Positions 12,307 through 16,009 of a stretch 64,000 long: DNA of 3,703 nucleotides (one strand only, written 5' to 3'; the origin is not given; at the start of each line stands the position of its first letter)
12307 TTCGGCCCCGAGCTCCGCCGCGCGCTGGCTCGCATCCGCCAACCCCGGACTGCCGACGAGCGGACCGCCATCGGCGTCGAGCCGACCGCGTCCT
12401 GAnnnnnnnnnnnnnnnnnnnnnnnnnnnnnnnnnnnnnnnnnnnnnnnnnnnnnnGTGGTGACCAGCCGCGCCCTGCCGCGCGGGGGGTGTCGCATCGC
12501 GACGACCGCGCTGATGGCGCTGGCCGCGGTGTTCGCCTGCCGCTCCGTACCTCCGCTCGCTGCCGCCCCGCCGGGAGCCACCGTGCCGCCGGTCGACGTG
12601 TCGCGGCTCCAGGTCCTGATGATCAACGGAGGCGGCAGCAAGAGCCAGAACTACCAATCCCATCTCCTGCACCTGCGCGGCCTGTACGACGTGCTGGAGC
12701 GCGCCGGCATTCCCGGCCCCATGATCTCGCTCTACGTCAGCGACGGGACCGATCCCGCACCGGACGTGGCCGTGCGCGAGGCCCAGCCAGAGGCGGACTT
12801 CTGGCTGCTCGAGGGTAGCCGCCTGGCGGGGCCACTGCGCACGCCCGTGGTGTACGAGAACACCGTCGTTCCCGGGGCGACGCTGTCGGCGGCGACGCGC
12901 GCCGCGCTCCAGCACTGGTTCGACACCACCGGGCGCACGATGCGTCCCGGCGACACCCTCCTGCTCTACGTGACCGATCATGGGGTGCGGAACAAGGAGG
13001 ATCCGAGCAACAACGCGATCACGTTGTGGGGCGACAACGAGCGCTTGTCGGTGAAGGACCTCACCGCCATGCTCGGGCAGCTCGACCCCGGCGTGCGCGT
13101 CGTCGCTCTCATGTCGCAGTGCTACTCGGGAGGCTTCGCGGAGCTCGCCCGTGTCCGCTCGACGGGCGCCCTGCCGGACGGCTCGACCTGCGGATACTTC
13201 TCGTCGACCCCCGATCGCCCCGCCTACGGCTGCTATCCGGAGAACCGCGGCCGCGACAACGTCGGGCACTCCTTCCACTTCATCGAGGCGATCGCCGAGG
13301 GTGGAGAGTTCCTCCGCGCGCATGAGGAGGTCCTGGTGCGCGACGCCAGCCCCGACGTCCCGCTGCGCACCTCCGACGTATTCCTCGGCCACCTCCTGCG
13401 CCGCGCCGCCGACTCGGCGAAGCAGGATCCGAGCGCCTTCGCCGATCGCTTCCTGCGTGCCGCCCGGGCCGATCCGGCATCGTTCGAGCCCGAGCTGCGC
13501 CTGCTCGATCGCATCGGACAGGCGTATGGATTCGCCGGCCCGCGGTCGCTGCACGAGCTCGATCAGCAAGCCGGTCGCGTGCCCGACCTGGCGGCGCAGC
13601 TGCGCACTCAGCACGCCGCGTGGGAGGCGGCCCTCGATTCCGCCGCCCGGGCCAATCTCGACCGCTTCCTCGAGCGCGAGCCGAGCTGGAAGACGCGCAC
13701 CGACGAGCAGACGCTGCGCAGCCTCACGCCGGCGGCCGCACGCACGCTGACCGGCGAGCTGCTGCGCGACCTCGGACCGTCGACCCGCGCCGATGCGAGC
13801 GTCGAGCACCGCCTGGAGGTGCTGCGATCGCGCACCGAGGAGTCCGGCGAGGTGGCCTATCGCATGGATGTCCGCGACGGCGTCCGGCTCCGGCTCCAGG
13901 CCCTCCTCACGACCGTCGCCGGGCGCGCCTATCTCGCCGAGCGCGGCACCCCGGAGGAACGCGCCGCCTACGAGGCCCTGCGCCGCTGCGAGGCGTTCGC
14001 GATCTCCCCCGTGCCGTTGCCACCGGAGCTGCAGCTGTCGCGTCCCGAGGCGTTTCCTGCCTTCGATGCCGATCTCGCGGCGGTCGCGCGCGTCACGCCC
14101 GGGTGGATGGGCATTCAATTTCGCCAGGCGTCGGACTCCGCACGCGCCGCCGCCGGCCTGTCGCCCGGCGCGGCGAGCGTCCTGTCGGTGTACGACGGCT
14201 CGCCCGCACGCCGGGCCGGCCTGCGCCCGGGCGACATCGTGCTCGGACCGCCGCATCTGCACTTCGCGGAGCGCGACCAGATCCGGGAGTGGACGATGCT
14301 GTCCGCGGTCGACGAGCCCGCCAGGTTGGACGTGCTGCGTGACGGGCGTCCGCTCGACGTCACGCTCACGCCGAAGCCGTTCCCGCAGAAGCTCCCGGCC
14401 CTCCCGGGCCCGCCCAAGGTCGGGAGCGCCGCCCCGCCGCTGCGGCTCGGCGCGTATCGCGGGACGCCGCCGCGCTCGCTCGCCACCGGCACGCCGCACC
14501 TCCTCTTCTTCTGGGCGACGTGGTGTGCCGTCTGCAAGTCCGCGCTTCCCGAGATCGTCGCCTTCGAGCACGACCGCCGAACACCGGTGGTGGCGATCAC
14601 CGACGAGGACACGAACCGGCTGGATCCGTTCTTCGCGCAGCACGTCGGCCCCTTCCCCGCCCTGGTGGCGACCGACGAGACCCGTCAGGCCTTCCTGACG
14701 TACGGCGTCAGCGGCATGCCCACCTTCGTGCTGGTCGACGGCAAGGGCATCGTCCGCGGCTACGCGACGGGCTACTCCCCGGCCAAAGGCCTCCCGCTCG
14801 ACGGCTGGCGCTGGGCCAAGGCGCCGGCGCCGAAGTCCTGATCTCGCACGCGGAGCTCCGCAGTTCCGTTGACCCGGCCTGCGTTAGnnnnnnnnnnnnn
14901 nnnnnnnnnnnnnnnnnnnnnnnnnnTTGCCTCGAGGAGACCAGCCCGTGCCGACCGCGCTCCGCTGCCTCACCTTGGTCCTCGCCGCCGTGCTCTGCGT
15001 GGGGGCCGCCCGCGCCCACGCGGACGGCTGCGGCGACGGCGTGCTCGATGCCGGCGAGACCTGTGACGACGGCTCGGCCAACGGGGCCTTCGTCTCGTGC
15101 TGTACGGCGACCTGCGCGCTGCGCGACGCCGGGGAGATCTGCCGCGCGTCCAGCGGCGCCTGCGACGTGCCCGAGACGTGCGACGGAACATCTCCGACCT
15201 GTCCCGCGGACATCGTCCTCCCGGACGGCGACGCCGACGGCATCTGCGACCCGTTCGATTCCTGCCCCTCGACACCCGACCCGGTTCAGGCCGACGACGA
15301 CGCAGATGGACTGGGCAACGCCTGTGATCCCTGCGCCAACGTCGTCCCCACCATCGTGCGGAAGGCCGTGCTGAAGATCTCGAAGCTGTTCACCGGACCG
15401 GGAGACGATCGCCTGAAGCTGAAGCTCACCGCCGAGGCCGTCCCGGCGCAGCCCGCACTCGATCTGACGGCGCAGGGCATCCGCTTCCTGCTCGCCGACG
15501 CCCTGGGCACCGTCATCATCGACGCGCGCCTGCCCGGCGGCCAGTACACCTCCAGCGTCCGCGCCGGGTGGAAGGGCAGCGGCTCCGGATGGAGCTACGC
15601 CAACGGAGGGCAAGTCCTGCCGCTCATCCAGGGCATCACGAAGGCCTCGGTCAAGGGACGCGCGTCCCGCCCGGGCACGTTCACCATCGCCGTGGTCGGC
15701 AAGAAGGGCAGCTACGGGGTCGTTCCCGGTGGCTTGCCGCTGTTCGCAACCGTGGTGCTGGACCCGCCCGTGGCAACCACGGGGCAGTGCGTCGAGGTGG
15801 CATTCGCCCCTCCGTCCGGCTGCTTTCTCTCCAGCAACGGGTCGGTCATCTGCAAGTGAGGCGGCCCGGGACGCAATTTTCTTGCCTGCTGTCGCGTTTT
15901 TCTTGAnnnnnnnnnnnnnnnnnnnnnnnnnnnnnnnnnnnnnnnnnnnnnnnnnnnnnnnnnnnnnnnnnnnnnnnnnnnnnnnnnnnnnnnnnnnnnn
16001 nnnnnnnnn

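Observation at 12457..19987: Neighbourhood of disulfide-rich secreted repeat proteins flanked by periplasmic thiol-disulfide oxidoreductases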

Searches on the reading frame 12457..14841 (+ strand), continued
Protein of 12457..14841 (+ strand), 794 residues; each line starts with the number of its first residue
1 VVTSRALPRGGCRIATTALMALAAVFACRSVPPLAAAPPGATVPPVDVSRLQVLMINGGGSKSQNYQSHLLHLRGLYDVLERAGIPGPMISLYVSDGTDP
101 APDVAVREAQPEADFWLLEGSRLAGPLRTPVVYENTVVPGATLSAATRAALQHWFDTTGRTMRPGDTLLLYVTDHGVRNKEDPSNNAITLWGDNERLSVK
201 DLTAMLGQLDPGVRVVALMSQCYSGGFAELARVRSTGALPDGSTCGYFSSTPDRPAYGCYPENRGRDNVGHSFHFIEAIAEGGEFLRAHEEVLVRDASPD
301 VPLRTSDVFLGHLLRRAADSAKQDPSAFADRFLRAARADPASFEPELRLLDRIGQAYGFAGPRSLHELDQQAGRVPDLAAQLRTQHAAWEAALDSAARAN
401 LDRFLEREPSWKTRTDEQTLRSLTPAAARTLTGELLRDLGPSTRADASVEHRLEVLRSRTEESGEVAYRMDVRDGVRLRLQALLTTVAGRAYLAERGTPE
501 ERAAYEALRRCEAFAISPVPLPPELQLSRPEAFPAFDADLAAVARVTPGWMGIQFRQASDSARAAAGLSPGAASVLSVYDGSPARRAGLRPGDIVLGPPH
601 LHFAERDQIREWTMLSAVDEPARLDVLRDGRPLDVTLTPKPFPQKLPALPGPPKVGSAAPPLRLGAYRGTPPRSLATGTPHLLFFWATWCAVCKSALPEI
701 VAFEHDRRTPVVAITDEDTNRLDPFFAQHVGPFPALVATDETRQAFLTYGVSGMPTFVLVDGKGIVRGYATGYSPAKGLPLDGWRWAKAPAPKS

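Call 83: find_encoding_contigs(protein=P0053, flank=1000, max_places=2)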
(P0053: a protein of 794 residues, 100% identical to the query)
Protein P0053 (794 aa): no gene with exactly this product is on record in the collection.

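Call 96: search_protein_families(library=pfam, proteins=[L087:12379-13818:-, L099:2599-4710:+], max_evalue=0.001)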
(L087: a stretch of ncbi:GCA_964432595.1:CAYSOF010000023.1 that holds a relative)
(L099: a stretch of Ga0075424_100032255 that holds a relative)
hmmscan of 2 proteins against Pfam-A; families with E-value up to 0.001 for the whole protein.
L087:12379-13818:- (479 aa): 0 families

L099:2599-4710:+ (703 aa): 2 families
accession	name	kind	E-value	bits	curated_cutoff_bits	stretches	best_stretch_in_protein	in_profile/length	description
PF00200.28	Disintegrin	-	1.7e-29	102.8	35.1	5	257-309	22-75/75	Disintegrin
PF24247.1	DUF7450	-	4.3e-14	53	27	1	524-687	1-151/151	Repeat of unknown function (DUF7450)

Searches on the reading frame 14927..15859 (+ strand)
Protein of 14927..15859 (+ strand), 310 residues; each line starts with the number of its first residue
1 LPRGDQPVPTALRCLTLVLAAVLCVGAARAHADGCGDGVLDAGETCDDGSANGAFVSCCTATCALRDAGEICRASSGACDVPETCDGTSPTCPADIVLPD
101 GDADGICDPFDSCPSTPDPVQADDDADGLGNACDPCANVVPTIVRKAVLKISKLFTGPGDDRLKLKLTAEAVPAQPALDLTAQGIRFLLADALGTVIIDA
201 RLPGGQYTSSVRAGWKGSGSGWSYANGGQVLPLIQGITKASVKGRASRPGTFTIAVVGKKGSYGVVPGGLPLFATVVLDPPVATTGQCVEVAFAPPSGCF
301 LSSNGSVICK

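Call 3: search_protein_families(library=pfam, proteins=[window:14927-15859:+], max_evalue=0.01)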
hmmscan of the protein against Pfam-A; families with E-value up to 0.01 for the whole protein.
window:14927-15859:+ (310 aa): 1 family
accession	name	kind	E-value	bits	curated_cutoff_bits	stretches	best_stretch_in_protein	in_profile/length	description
PF00200.28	Disintegrin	-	6.2e-09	36.9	35.1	1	46-95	25-75/75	Disintegrin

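Call 4: search_protein_families(library=ncbifam, proteins=[window:14927-15859:+], max_evalue=0.01)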
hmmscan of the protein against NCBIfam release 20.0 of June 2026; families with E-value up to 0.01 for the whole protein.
window:14927-15859:+ (310 aa): 2 families
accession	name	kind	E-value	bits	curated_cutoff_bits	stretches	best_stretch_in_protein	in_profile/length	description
NF045500.1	Omp28_seleno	equivalog_domain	2.2e-08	33.9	200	1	99-140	273-314/377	Omp28-related selenoprotein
NF047638.1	throspo3_MtsC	equivalog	4.4e-07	29.1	350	1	100-139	66-105/428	cell-cell cohesion MYXO-CTERM protein MtsC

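Call 9: find_encoding_contigs(protein=window:14927-15859:+, flank=10000, max_places=6)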
Protein window:14927-15859:+ (310 aa): no gene with exactly this product is on record in the collection.

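Call 10: find_homologous_proteins(query=window:14927-15859:+, max_evalue=0.001)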
Query window:14927-15859:+ (310 aa): 52 proteins with E <= 0.001 among 6426 candidates.
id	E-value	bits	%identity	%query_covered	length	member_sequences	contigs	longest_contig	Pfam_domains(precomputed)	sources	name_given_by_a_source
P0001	2.1e-196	670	100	98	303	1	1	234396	PF00200.29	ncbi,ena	-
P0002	8.0e-143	494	76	97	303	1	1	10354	PF00200.29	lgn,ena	-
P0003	7.4e-134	464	73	89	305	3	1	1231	PF00200.29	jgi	jgi:hypothetical protein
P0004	2.7e-133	462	70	97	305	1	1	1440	PF00200.29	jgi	jgi:hypothetical protein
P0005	3.5e-131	455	71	91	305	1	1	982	PF00200.29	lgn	-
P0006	3.7e-129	449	67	97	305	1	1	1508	PF00200.29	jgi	jgi:hypothetical protein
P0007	1.4e-126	440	70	89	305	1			PF00200.29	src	-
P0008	7.2e-122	425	66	89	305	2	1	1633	PF00200.29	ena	-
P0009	2.7e-121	423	66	89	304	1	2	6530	PF00200.29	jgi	jgi:hypothetical protein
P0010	4.5e-120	419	66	95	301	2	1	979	PF00200.29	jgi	jgi:hypothetical protein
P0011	9.7e-120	418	64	97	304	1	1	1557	PF00200.29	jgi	-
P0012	3.5e-118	413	64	91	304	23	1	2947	PF00200.29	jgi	jgi:hypothetical protein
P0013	2.1e-116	407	63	96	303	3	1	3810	PF00200.29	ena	-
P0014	3.2e-116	406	62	96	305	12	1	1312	PF00200.29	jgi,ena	-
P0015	8.0e-115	402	62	91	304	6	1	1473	PF00200.29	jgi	jgi:hypothetical protein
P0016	1.9e-110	387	61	91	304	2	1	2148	PF00200.29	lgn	-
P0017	7.7e-108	379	60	90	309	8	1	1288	PF00200.29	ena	-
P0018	4.2e-107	376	58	95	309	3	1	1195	PF00200.29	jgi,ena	-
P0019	1.6e-104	368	58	91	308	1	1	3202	PF00200.29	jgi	jgi:hypothetical protein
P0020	3.0e-92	327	59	80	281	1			PF00200.29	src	-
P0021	1.5e-79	286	44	90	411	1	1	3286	PF00200.29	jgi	-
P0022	1.4e-77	279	62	70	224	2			PF00200.29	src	-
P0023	2.8e-59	219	40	90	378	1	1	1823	PF00200.29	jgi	jgi:cysteine-rich repeat protein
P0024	1.7e-54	203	41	79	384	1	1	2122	PF00200.29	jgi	jgi:hypothetical protein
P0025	1.8e-54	203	42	95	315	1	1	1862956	PF13948.12,PF00200.29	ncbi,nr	ncbi:MAG: DUF4215 domain-containing protein [bacterium]|nr:DUF4215 domain-containing protein [bacter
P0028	9.0e-49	184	41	89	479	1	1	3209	PF01030.32,PF13948.12,PF00200.29,PF12799.14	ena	-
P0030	3.7e-45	173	37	81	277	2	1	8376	PF00200.29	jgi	jgi:hypothetical protein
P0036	4.8e-14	70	56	20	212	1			PF00200.29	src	-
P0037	2.2e-12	65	45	20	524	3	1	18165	PF00200.29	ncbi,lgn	ncbi:MAG: hypothetical protein OHK0013_19940 [Sandaracinaceae bacterium]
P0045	2.6e-6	45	47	25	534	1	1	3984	PF00526.24,PF00200.29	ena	-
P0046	1.8e-5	42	39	28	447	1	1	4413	PF00200.29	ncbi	-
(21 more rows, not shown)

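Call 11: find_encoding_contigs(protein=P0001, flank=10000, max_places=3)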
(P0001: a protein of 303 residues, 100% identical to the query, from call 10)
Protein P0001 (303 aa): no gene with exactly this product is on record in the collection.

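Call 12: find_encoding_contigs(protein=P0002, flank=10000, max_places=3)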
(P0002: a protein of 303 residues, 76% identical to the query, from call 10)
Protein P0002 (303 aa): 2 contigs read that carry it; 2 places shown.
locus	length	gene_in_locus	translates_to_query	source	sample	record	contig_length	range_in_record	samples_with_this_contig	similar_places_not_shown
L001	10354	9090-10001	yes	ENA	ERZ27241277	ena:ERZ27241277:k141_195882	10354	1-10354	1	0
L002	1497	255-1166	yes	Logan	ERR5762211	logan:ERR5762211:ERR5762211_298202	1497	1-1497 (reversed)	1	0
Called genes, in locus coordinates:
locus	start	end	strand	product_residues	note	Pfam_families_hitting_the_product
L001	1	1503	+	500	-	?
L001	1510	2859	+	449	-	PF00072:Response_reg, PF00158:Sigma54_activat, PF14532:Sigma54_activ_2, PF07728:AAA_5, PF25601:AAA_lid_14, PF02954:HTH_8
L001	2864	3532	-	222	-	PF13489:Methyltransf_23, PF05175:MTS, PF10294:Methyltransf_16 (weak), PF13847:Methyltransf_31 (weak), PF08241:Methyltransf_11, PF08242:Methyltransf_12, PF13649:Methyltransf_25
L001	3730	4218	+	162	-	-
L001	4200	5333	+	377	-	-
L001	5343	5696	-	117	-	-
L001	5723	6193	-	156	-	PF07883:Cupin_2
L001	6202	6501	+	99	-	-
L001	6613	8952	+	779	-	PF13180:PDZ_2 (weak), PF00578:AhpC-TSA, PF08534:Redoxin, PF00085:Thioredoxin (faint), PF13098:Thioredoxin_2 (weak), PF13905:Thioredoxin_8 (weak)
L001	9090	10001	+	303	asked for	PF00200:Disintegrin (weak)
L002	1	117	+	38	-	?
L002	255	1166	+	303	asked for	PF00200:Disintegrin (weak)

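Call 13: find_encoding_contigs(protein=P0025, flank=10000, max_places=3)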
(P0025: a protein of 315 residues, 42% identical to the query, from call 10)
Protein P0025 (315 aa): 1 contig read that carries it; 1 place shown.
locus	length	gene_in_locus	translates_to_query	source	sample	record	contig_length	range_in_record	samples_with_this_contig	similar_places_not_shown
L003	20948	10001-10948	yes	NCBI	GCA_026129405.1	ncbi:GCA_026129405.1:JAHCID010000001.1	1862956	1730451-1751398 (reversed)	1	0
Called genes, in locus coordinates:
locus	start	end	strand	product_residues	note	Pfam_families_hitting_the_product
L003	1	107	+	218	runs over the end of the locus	PF00440:TetR_N, PF17938:TetR_C_29 (faint)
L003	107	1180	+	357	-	PF11583:AurF (weak)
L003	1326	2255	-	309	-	PF01694:Rhomboid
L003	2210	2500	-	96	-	-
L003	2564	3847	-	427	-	PF00135:COesterase, PF20434:BD-FAE, PF07859:Abhydrolase_3, PF00326:Peptidase_S9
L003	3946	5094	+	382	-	-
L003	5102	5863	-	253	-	PF00188:CAP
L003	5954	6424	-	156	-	PF00578:AhpC-TSA, PF08534:Redoxin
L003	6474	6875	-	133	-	-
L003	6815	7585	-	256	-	-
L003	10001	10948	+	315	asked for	PF13948:DUF4215 (weak), PF00200:Disintegrin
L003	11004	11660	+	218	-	PF00440:TetR_N, PF13305:TetR_C_33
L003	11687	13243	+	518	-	PF13187:Fer4_9 (faint), PF13484:Fer4_16 (faint), PF02036:SCP2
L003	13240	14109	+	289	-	PF00561:Abhydrolase_1, PF12697:Abhydrolase_6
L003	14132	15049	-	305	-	PF01479:S4, PF00849:PseudoU_synth_2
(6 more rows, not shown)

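Call 40: predict_structure(alignment_id=A2)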
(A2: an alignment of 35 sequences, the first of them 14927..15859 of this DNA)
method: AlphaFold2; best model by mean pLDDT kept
length: 310 residues; sequences in the alignment: 35
mean_pLDDT: 81.0   pTM: 0.63
mean pLDDT of the five models: 81.0, 79.8, 78.9, 77.8, 76.6
residues with pLDDT >= 90: 150; 70-90: 72; 50-70: 69; < 50: 19
segments of 3 or more residues with pLDDT < 50: 3-7, 24-31
pLDDT, mean of each block of 10 residues (from residue 1): 45 51 46 62 67 81 87 88 90 84 64 57 61 67 93 94 98 92 95 91 94 92 86 85 95 97 91 93 85 86 95
secondary structure, 60 per line:
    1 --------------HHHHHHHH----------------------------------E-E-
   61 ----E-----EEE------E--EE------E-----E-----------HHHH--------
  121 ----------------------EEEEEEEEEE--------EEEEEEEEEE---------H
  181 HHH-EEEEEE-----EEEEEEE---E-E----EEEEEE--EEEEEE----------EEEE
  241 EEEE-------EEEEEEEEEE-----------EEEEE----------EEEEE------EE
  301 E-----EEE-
elements in order: H15-22 E71-73 H109-112 E143-152 E161-170 H180-183 E185-190 E196-202 E213-218 E221-226 E237-244 E252-261 E273-277 E288-292 E299-301 E307-309
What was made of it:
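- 14927..15859 (+): Small family member: 310 aa from the TTG start, or 303 aa from ATG 14948 as in the database entry P0001. It has a signal peptide, one complete disintegrin-like domain (residues 35-95), TSP3-like motifs (99-140) and the C-terminal beta domain (141-310). AlphaFold model pLDDT 81, with the C-terminal domain above 90 (call 40).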

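Call 70: fold_search(model_id=the predicted structure, library=pdb)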
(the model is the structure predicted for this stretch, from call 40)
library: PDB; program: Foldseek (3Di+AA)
matches with E <= 10: 929; with E <= 0.001: 0
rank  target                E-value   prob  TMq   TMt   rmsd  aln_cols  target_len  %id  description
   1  2dw1_A                1.7e-03  1.00  0.16  0.12   7.8       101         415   30  Crystal structure of VAP2 from Crotalus atrox venom (Form 2-2 crystal) (released 2007-07-10)
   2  3k7n_A                3.1e-03  1.00  0.17  0.14   5.1        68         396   40  Structures of two elapid snake venom metalloproteases with distinct activities highlight the disulfide patterns in the (released 2010-03-02)
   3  2dw0_A                3.7e-03  1.00  0.14  0.11   8.5        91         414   32  Crystal structure of VAP2 from Crotalus atrox venom (Form 2-1 crystal) (released 2007-07-10)
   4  3hdb_A                1.4e-02  1.00  0.14  0.11   8.6       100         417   32  Crystal structure of AaHIV, A metalloproteinase from venom of Agkistrodon Acutus (released 2009-08-11)
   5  3dsl_A                1.4e-02  1.00  0.14  0.11   8.5       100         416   31  The Three-dimensional Structure of Bothropasin, the Main Hemorrhagic Factor from Bothrops jararaca venom. (released 2008-10-21)
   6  5y2z_A                1.6e-02  1.00  0.16  0.11   7.0        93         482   31  Crystal structure of human LGI1 EPTP-ADAM22 complex (released 2018-05-02)
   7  2erq_A                2.1e-02  1.00  0.14  0.11   7.5        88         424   30  Crystal structure of vascular apoptosis-inducing protein-1(tetragonal crystal form) (released 2006-06-20)
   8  5y2z_E                2.4e-02  1.00  0.16  0.11   7.3        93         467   30  Crystal structure of human LGI1 EPTP-ADAM22 complex (released 2018-05-02)
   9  2e3x_A                2.5e-02  0.99  0.12  0.09   8.8        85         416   35  Crystal structure of Russell's viper venom metalloproteinase (released 2007-12-11)
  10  5y2z_I                2.6e-02  1.00  0.14  0.09   7.6        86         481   29  Crystal structure of human LGI1 EPTP-ADAM22 complex (released 2018-05-02)
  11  3k7l                  3.5e-02  0.99  0.13  0.10   8.3        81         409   32  Structures of two elapid snake venom metalloproteases with distinct activities highlight the disulfide patterns in the D (released 2010-03-02)
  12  2erq_B                3.5e-02  0.98  0.13  0.10   8.2        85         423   30  Crystal structure of vascular apoptosis-inducing protein-1(tetragonal crystal form) (released 2006-06-20)
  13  5xcb                  5.2e-02  0.13  0.13  0.14  15.2       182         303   13  X-ray structure of domains D1 and D2 of Clostridium perfringens pili protein CppA (released 2018-02-28)
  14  5y2z_G                5.8e-02  0.99  0.16  0.11   6.8        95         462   28  Crystal structure of human LGI1 EPTP-ADAM22 complex (released 2018-05-02)
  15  8hpy_A                1.0e-01  0.99  0.16  0.11   7.1        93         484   31  Crystal structure of human LGI1-ADAM22 complex (released 2023-12-13)
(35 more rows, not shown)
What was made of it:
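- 14927..15859 (+): Foldseek places the Cys module on snake-venom metalloproteinase and ADAM22 disintegrin-like domains (probability 1.0, 30-40% identity; call 70).
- On Disintegrin (PF00200): Foldseek matches VAP2, the K-like SVMP, bothropasin and ADAM22 with probability 1.0, E 1.7e-3 to 2e-2 and 30-40% identity over 68-101 columns (call 70).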
